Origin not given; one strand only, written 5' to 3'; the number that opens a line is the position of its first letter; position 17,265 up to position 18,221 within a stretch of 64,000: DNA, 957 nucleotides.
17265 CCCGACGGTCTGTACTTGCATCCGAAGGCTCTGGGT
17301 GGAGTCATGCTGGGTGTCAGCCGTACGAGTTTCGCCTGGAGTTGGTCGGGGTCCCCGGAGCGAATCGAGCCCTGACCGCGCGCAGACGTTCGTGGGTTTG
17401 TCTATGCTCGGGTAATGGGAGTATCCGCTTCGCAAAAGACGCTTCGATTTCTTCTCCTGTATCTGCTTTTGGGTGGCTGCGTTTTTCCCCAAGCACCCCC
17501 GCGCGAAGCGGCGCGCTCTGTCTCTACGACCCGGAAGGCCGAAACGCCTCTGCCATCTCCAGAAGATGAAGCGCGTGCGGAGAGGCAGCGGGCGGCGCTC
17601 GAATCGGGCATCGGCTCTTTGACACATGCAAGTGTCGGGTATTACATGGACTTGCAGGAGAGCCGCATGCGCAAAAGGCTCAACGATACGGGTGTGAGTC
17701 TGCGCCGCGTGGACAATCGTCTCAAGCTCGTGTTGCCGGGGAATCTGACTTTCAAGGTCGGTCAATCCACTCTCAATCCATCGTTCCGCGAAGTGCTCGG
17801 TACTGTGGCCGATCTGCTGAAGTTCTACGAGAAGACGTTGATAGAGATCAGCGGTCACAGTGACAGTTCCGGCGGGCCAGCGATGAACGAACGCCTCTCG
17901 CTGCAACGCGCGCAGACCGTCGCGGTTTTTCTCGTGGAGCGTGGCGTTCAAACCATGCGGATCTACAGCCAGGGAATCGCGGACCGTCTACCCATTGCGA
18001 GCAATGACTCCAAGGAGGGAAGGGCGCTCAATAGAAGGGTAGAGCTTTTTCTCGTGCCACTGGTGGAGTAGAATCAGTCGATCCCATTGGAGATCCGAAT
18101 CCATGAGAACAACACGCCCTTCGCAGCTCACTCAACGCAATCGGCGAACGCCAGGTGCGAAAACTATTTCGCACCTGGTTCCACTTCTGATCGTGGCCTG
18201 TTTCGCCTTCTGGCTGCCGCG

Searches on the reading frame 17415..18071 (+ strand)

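Call 48: search_protein_families(library=pfam, proteins=[window:17415-18071:+], max_evalue=0.01)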
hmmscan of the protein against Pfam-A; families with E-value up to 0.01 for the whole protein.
window:17415-18071:+ (218 aa): 1 family
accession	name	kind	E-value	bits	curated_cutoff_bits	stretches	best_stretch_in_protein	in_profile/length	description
PF00691.25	OmpA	-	4.9e-19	68.9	27.2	1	112-207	1-98/98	OmpA family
